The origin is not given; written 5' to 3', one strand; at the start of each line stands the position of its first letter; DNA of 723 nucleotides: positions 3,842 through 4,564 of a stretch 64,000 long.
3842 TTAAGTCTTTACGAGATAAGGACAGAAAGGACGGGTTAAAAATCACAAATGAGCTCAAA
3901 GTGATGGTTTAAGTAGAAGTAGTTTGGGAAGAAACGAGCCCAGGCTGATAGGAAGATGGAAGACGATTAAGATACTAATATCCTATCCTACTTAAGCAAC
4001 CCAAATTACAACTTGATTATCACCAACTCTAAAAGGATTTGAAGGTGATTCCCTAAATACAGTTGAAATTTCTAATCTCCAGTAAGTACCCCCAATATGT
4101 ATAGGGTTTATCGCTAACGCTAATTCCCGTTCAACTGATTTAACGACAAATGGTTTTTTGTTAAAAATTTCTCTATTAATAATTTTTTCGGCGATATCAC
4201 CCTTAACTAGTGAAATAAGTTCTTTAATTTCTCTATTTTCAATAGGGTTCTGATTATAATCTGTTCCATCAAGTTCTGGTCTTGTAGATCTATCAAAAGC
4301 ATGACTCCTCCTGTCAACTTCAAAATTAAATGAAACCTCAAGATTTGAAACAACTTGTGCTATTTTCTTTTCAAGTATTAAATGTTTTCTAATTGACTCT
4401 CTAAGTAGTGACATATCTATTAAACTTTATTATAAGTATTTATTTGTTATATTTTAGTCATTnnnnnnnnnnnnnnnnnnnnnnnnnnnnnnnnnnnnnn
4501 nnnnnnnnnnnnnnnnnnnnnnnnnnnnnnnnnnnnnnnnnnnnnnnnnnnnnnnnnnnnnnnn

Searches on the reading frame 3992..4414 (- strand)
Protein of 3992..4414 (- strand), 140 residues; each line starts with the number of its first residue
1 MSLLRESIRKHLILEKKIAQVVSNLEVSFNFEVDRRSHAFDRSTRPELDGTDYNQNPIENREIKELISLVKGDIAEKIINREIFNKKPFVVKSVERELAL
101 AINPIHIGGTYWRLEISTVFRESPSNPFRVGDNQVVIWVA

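Call 11: search_protein_families(library=pfam, proteins=[window:3992-4414:-], max_evalue=0.01)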
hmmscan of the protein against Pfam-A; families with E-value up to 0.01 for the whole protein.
window:3992-4414:- (140 aa): 0 families

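Call 18: find_related_loci(query=window:3992-4414:-, collection=viral_contigs, flank=5000)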
Query window:3992-4414:- (140 aa) in viral_contigs; peptide patterns used: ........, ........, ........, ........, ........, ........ (x = any residue, [..] = any of these).
7 stretches matched a pattern; 1 encode a relative of the query (tblastn E <= 1e-3); 1 distinct loci.
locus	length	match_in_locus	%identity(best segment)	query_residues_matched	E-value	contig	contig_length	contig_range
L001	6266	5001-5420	97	1-140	6e-90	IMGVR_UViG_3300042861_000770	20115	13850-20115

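Call 24: find_homologous_proteins(query=window:3992-4414:-)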
Query window:3992-4414:- (140 aa): 55 proteins with E <= 0.001 among 72 candidates.
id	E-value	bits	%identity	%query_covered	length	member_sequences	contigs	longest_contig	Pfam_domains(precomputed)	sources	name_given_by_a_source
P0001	1.5e-80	286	96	100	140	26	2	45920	-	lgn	-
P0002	5.7e-72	258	83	99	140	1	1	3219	-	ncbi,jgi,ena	jgi:hypothetical protein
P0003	5.4e-60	219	73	99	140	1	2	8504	-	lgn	-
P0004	1.6e-55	205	68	99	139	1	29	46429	-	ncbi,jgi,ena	jgi:hypothetical protein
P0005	2.2e-55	205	67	99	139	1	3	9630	-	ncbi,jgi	jgi:hypothetical protein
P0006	2.9e-55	204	69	99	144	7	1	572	-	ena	-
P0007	3.3e-55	204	67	99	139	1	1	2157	-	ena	-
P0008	5.3e-55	203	67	99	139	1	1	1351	-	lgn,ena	-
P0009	1.3e-54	202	67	99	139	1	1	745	-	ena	-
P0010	8.2e-54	199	65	99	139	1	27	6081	-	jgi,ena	jgi:P2-related tail formation protein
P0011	2.7e-53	198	67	99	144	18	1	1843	-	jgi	jgi:hypothetical protein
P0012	5.9e-53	197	65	99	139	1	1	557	-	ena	-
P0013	7.5e-52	193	67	99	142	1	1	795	-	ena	-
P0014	3.4e-51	191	66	99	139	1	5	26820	-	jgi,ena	jgi:hypothetical protein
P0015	7.4e-51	190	67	99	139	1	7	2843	-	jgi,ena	jgi:hypothetical protein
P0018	2.8e-50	188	65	99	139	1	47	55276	-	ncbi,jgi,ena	jgi:hypothetical protein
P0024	1.1e-48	183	62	99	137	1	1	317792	-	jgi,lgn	jgi:hypothetical protein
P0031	3.9e-48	181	65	99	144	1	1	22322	-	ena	-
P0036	5.1e-46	174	60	99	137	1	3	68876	-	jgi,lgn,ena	jgi:hypothetical protein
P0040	2.3e-44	169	59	99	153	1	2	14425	-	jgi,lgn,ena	jgi:hypothetical protein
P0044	1.8e-43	166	58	99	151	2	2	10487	-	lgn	-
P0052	1.1e-32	131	53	99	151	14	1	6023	-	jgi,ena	jgi:hypothetical protein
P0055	8.4e-6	44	33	99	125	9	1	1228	-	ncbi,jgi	jgi:hypothetical protein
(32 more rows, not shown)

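Call 25: find_encoding_contigs(protein=P0001, flank=4000, max_places=3)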
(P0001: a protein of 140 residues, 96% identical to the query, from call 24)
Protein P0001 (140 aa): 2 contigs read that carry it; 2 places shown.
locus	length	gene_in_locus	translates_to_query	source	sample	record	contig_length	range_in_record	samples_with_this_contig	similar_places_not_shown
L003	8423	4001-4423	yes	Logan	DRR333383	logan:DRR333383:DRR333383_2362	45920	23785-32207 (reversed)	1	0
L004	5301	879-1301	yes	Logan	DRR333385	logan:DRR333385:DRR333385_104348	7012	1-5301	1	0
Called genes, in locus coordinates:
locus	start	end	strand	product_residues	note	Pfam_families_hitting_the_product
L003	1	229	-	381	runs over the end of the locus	-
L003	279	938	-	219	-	-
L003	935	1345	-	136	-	-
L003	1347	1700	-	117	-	-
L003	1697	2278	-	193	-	-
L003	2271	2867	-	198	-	PF01510:Amidase_2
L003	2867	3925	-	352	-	-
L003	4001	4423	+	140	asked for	-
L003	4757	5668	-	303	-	PF00145:DNA_methylase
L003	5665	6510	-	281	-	PF00145:DNA_methylase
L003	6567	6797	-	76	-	-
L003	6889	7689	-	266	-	PF04542:Sigma70_r2, PF04545:Sigma70_r4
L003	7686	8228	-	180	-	PF20216:DUF6576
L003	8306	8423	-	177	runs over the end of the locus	-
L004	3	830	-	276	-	?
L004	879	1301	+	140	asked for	-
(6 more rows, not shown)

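Call 26: find_encoding_contigs(protein=P0004, flank=4000, max_places=4)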
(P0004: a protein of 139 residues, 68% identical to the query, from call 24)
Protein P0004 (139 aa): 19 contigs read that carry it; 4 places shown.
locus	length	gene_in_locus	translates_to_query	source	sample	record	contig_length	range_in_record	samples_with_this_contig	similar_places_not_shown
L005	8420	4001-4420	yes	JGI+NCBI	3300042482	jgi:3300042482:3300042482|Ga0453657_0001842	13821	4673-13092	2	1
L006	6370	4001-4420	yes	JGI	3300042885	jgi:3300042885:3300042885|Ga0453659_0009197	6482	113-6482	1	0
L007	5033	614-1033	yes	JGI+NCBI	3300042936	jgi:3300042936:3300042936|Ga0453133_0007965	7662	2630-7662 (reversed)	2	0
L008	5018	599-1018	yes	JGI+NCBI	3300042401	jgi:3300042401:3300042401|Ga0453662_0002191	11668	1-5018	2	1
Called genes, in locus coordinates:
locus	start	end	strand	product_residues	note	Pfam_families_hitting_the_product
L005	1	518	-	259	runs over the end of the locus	-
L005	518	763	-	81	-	-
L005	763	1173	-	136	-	-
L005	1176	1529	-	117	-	-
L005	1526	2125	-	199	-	-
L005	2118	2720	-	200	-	PF01510:Amidase_2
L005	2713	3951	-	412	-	-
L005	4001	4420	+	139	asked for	-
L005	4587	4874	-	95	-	-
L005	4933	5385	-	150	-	-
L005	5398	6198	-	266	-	PF00140:Sigma70_r1_2 (weak), PF04542:Sigma70_r2, PF04545:Sigma70_r4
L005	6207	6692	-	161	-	PF20216:DUF6576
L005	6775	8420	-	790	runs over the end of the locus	?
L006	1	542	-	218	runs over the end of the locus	?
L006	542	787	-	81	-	-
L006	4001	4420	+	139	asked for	-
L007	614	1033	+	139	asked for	-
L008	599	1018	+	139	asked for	-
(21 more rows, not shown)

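Call 27: find_encoding_contigs(protein=P0024, flank=4000, max_places=2)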
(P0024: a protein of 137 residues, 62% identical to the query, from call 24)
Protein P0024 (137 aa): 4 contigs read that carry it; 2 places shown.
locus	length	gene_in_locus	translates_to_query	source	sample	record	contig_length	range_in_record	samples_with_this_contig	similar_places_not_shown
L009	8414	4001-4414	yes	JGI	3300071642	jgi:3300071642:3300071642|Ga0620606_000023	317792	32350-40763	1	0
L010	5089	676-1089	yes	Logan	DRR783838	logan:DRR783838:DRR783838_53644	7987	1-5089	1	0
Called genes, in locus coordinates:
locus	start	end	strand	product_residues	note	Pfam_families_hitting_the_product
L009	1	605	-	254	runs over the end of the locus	-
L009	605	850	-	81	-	-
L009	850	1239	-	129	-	-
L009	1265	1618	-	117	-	-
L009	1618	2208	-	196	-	-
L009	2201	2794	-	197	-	PF01510:Amidase_2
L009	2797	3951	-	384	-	-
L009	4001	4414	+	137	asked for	-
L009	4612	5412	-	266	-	PF00140:Sigma70_r1_2 (faint), PF04542:Sigma70_r2, PF04545:Sigma70_r4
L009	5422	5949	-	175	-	PF20216:DUF6576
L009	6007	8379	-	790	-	-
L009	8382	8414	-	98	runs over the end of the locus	-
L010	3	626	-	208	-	?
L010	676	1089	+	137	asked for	-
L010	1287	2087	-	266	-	PF00140:Sigma70_r1_2 (faint), PF04542:Sigma70_r2, PF04545:Sigma70_r4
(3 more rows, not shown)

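Call 28: find_encoding_contigs(protein=P0003, flank=3000, max_places=2)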
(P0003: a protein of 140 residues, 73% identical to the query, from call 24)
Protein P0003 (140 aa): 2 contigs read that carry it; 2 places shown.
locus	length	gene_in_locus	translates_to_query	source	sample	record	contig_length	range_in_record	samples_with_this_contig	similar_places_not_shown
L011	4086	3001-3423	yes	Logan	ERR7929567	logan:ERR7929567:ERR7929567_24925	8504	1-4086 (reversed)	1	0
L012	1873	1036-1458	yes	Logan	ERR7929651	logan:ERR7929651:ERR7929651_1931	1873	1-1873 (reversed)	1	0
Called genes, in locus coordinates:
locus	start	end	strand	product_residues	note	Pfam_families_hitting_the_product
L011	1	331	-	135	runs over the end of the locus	-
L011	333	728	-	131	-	-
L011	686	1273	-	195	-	-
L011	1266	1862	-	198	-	PF01510:Amidase_2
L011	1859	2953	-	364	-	-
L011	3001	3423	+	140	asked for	-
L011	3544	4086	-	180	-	?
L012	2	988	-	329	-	?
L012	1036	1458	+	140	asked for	-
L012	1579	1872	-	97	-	?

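Call 29: find_encoding_contigs(protein=P0018, flank=3000, max_places=3)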
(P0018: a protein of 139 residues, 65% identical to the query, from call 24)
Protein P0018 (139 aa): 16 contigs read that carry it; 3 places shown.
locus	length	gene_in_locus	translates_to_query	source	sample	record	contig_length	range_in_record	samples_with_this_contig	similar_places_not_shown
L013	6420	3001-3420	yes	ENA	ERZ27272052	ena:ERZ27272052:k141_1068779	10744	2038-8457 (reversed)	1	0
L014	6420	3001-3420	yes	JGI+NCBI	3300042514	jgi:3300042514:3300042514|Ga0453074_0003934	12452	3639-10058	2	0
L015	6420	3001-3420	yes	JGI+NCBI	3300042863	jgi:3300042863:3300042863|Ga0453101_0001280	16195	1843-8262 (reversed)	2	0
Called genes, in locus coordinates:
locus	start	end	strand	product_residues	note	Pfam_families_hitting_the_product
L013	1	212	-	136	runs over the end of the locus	-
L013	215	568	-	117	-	-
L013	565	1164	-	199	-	-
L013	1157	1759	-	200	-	PF01510:Amidase_2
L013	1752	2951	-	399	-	-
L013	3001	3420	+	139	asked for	-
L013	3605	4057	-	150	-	-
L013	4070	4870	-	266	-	PF00140:Sigma70_r1_2 (weak), PF04542:Sigma70_r2, PF04545:Sigma70_r4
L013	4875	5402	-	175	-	PF20216:DUF6576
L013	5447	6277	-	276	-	PF02086:MethyltransfD12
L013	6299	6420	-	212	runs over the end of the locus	-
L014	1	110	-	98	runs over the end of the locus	-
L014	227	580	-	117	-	-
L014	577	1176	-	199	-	-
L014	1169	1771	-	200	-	PF01510:Amidase_2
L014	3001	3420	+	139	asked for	-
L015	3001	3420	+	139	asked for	-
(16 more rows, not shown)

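Call 30: find_encoding_contigs(protein=P0036, flank=3000, max_places=2)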
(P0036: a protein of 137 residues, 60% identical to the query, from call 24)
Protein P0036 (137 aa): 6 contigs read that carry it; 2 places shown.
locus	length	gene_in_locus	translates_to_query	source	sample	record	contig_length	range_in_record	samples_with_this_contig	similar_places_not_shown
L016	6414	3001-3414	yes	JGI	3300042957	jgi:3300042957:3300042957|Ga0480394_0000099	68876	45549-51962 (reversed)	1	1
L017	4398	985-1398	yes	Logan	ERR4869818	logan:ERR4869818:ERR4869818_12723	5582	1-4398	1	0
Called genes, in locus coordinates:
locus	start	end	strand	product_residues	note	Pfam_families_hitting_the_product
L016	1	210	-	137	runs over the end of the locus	-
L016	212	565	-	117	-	-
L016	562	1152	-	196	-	-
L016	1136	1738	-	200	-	PF01510:Amidase_2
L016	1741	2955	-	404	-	-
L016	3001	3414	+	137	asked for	-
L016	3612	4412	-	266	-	PF00140:Sigma70_r1_2 (weak), PF04542:Sigma70_r2, PF04545:Sigma70_r4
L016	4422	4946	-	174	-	PF20216:DUF6576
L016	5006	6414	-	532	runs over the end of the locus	PF02384:N6_Mtase, PF07669:Eco57I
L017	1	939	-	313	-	?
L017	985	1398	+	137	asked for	-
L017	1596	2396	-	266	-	PF00140:Sigma70_r1_2 (weak), PF04542:Sigma70_r2, PF04545:Sigma70_r4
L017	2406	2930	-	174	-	PF20216:DUF6576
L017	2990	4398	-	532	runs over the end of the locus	PF02384:N6_Mtase, PF07669:Eco57I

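Call 31: find_encoding_contigs(protein=P0002, flank=3000, max_places=2)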
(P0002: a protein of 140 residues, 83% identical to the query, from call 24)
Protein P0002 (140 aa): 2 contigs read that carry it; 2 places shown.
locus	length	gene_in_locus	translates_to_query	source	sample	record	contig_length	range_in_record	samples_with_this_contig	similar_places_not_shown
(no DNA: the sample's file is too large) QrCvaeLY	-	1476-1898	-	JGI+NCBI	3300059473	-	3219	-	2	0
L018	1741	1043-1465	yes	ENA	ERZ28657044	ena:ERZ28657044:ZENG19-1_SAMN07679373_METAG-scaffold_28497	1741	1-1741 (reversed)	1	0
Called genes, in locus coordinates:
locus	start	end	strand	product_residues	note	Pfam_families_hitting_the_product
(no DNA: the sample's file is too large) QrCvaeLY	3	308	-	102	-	?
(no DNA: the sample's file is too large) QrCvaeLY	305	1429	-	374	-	-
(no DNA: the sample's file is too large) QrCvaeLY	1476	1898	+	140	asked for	-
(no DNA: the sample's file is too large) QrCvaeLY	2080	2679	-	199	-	PF05315:ICEA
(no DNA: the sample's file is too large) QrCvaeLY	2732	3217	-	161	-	?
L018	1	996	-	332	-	?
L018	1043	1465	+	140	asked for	-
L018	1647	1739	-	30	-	?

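Call 41: find_encoding_contigs(protein=P0031, flank=2500, max_places=2)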
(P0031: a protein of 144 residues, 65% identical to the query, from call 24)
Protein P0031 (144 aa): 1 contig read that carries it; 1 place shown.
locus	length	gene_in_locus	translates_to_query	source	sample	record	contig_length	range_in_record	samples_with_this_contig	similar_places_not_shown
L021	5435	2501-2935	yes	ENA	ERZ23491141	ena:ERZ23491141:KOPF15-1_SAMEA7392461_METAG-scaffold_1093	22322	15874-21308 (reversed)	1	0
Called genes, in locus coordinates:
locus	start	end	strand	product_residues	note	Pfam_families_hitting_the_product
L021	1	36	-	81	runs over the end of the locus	-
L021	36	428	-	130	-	-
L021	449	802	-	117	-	-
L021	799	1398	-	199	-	-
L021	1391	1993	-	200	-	PF01510:Amidase_2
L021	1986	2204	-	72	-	-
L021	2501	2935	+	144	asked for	-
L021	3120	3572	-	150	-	-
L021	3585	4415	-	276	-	PF00140:Sigma70_r1_2 (weak), PF04542:Sigma70_r2, PF04545:Sigma70_r4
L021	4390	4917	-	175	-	PF20216:DUF6576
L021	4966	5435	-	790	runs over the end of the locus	-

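Call 42: find_encoding_contigs(protein=P0040, flank=2500, max_places=2)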
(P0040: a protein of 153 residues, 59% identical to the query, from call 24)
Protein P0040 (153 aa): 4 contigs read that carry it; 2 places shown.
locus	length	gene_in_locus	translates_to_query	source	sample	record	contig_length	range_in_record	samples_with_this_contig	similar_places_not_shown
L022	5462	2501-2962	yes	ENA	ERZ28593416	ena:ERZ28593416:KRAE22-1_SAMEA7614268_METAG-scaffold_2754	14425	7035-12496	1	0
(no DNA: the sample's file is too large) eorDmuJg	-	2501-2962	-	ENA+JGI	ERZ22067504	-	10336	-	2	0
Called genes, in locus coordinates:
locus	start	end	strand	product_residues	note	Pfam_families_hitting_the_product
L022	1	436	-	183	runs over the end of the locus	-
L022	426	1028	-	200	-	PF01510:Amidase_2 (weak)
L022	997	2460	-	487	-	-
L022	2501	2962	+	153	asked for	-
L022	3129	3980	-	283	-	PF00145:DNA_methylase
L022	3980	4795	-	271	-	PF04542:Sigma70_r2, PF04545:Sigma70_r4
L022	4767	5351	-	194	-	PF20216:DUF6576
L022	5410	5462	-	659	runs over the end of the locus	?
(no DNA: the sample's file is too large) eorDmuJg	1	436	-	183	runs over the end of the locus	-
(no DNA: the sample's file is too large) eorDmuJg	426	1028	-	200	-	PF01510:Amidase_2 (weak)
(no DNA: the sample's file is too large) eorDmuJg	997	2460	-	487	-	-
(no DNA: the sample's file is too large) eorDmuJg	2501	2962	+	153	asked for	-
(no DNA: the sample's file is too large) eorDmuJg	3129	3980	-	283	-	PF00145:DNA_methylase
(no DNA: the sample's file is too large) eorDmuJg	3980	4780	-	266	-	PF04542:Sigma70_r2, PF04545:Sigma70_r4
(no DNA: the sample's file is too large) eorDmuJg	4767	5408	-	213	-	PF20216:DUF6576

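Call 43: find_encoding_contigs(protein=P0044, flank=2500, max_places=2)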
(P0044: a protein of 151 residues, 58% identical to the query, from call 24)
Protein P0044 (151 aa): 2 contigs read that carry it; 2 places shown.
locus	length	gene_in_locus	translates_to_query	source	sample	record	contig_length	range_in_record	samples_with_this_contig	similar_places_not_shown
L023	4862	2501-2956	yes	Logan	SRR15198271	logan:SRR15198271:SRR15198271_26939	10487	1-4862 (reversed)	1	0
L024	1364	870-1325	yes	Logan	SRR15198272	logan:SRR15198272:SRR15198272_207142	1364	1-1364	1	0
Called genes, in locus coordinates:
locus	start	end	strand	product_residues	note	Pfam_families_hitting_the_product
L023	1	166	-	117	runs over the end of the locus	-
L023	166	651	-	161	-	-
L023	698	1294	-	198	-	PF01510:Amidase_2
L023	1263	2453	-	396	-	-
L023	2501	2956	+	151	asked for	-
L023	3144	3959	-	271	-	PF00140:Sigma70_r1_2 (weak), PF04542:Sigma70_r2, PF04545:Sigma70_r4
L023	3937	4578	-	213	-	PF20216:DUF6576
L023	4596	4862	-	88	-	?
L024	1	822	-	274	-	?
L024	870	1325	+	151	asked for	-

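Call 44: find_encoding_contigs(protein=P0052, flank=2500, max_places=2)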
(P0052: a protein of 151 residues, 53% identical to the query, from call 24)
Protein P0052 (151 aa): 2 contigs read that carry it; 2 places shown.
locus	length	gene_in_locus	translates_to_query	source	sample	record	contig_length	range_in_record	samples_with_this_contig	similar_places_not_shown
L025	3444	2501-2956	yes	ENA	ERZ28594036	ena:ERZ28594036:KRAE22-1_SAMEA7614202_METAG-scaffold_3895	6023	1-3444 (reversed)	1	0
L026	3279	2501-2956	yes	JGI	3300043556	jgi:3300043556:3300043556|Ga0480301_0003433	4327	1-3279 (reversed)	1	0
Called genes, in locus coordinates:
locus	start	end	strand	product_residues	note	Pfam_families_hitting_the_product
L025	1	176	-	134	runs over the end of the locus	-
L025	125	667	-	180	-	-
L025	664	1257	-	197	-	PF01510:Amidase_2 (weak)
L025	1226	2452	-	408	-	-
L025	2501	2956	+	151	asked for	-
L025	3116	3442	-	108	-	?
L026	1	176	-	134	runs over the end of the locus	-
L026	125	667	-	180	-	-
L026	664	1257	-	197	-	PF01510:Amidase_2 (weak)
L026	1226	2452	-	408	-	-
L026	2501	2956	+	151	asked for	-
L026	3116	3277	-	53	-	?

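Call 53: search_protein_families(library=phrogs, proteins=[window:3992-4414:-], max_evalue=0.01)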
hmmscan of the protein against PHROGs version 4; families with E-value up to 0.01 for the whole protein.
window:3992-4414:- (140 aa): 0 families

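Call 55: predict_structure(alignment_id=A4)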
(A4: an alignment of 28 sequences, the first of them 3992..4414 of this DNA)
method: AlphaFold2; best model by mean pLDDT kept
length: 140 residues; sequences in the alignment: 28
mean_pLDDT: 81.8   pTM: 0.70
mean pLDDT of the five models: 81.8, 81.3, 77.9, 77.0, 76.2
residues with pLDDT >= 90: 39; 70-90: 76; 50-70: 25; < 50: 0
segments of 3 or more residues with pLDDT < 50: none
pLDDT, mean of each block of 10 residues (from residue 1): 82 67 61 66 71 83 89 87 93 92 89 88 87 89
secondary structure, 60 per line:
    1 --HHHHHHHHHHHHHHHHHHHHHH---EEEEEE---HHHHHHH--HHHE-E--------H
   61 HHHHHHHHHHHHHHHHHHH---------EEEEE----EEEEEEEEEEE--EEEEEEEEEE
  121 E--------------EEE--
elements in order: H3-24 E28-33 H37-43 H60-79 E89-93 E98-108 E111-121 E136-138

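Call 58: fold_search(model_id=the predicted structure, library=pdb)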
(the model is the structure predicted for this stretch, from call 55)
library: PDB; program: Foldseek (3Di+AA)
matches with E <= 10: 490; with E <= 0.001: 0
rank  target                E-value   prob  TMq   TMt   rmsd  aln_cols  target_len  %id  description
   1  5jaa_D                4.0e-01  0.13  0.27  0.33   7.5       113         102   12  Crystal structure of the HigBA2 toxin-antitoxin complex (released 2017-04-05)
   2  2wl9_C                5.6e-01  0.03  0.15  0.09  13.1       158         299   13  Crystal structure of catechol 2,3-dioxygenase (released 2010-09-01)
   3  2wl9_A                6.3e-01  0.02  0.14  0.09  13.3       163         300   13  Crystal structure of catechol 2,3-dioxygenase (released 2010-09-01)
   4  7s2n_B                8.3e-01  0.15  0.23  0.10   9.5        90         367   10  Crystal structure of the F337L mutation of Trypanosoma cruzi glucokinase in the apo form (open conformation) (released 2021-10-06)
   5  1sqi_A                8.3e-01  0.09  0.22  0.10  12.5        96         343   10  Structural basis for inhibitor selectivity revealed by crystal structures of plant and mammalian 4-hydroxyphenylpyruva (released 2004-08-17)
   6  9v1i_lf               8.8e-01  0.04  0.18  0.17  16.8       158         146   12  Cryo- EM structure of ribosomal large subunit (LSU) from Entamoeba histolytica at 2.8 angstrom resolution (released 2025-10-08)
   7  9gtz_B                9.4e-01  0.03  0.14  0.09   9.9        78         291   18  Xenopus tropicalis Interleukin Enhancer-Binding Factor 3 (ILF3) and Interleukin Enhancer-Binding Factor 2 (ILF2) heter (released 2026-04-08)
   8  2ei0                  9.4e-01  0.02  0.16  0.09  12.7       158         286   11  Anaerobic Crystal Structure Analysis of 1,2-dihydroxynaphthalene dioxygenase from Pseudomonas sp. strain C18 complexed w (released 2008-02-19)
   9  2wl3_A                1.0e+00  0.02  0.13  0.08  13.7       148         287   13  crystal structure of catechol 2,3-dioxygenase (released 2010-09-01)
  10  4atb_B                1.1e+00  0.04  0.13  0.08   8.9        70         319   10  Crystal structure of the NF90-NF45 dimerisation domain complex with CTP (released 2012-08-01)
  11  6c5d_A                1.1e+00  0.04  0.17  0.19  10.6       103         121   14  N-terminal domain of Helicobacter pylori LlaJI.R1 (released 2018-06-27)
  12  4atb_D                1.1e+00  0.04  0.14  0.08   8.0        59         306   15  Crystal structure of the NF90-NF45 dimerisation domain complex with CTP (released 2012-08-01)
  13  4lpq                  1.1e+00  0.02  0.12  0.09  14.8       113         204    9  Crystal structure of the L,D-transpeptidase (residues 123-326) from Xylanimonas cellulosilytica DSM 15894 (released 2013-11-13)
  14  7prq_B                1.2e+00  0.15  0.24  0.12   4.1        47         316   17  Structure of the ligand binding domain of the PctD (PA4633) chemoreceptor of Pseudomonas aeruginosa PAO1 in complex wi (released 2022-05-11)
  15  8ova_Bp               1.2e+00  0.08  0.23  0.35   8.3        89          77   10  CRYO-EM STRUCTURE OF TRYPANOSOMA BRUCEI PROCYCLIC FORM 80S RIBOSOME : PARENTAL STRAIN (released 2023-11-29)
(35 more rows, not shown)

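Call 60: search_solved_structures(query=A4, max_evalue=10)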
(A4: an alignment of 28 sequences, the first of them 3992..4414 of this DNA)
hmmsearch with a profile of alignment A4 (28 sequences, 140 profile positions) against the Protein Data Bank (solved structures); distinct sequences matched with E-value up to 10: 3.
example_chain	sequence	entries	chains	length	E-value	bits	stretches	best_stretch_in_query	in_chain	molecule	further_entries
9dvi_B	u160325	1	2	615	0.03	17.9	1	24-76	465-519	Chaperone protein DnaK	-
7l7b_C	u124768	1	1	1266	0.13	15.8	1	2-68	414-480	DNA-directed RNA polymerase subunit beta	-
4heo_A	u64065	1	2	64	0.5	13.9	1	36-82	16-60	Phosphoprotein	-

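Call 86: find_related_loci(query=A4, collection=viral_contigs, flank=600)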
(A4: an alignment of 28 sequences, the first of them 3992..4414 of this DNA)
Query A4 (140 aa) in viral_contigs; peptide patterns used: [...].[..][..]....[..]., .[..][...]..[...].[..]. (x = any residue, [..] = any of these).
205 stretches matched a pattern; 110 encode a relative of the query (tblastn E <= 1e-3); the best 80 are kept; 80 distinct loci.
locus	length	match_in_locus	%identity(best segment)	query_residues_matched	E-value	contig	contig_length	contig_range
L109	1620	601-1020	97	1-140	2e-90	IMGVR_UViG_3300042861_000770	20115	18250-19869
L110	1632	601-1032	69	1-139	6e-63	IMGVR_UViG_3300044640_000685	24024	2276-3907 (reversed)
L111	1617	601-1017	68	1-139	2e-62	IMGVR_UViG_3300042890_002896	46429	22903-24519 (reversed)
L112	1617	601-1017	65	1-139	4e-57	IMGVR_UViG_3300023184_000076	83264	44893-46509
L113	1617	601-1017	65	1-139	3e-57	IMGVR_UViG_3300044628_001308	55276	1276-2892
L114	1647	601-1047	63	1-139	4e-56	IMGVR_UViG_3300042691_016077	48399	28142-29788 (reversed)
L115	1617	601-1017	60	1-139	1e-54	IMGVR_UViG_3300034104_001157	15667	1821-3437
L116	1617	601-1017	60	1-139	1e-54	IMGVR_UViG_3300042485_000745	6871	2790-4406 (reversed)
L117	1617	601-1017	60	1-139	1e-54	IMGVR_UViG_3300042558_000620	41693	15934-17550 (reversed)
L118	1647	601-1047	60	1-139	1e-54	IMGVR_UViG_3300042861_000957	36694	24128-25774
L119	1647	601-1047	58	1-139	3e-52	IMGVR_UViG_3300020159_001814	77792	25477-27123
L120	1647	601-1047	58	1-139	4e-52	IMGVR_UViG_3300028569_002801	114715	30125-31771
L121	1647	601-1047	58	1-139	5e-51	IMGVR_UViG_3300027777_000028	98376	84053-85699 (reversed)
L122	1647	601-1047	58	1-139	3e-51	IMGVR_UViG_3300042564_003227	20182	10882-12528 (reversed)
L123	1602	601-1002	58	4-138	9e-50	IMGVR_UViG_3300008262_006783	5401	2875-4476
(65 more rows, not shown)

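Call 89: search_protein_families(library=padloc, proteins=[window:3992-4414:-, P0052, P0055, P0024], max_evalue=1)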
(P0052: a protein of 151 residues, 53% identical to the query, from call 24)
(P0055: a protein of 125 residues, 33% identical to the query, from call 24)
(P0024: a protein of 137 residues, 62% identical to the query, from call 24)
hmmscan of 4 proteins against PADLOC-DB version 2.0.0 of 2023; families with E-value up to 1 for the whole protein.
window:3992-4414:- (140 aa): 0 families

P0052 (151 aa): 0 families

P0055 (125 aa): 0 families

P0024 (137 aa): 0 families

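Call 90: search_protein_families(library=ncbifam, proteins=[window:3992-4414:-, P0052, P0055, P0024], max_evalue=1)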
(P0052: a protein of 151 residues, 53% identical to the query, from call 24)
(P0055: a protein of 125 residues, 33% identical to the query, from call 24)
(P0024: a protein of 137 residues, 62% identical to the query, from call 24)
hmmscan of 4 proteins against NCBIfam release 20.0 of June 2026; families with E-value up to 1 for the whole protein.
window:3992-4414:- (140 aa): 1 family
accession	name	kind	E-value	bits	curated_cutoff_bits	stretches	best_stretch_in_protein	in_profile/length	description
TIGR04556.1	PKS_assoc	domain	0.18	11.2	80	1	19-70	106-158/226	polyketide synthase-associated domain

P0052 (151 aa): 1 family
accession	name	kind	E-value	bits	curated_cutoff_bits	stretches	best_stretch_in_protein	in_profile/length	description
NF001813.0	PRK00549.1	equivalog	0.14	11.1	379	1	15-94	206-285/414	competence/damage-inducible protein A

P0055 (125 aa): 1 family
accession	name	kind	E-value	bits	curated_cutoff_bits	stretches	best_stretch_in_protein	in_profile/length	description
TIGR03470.1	HpnH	equivalog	0.025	13.6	225.05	1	11-47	109-145/318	adenosyl-hopene transferase HpnH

P0024 (137 aa): 0 families
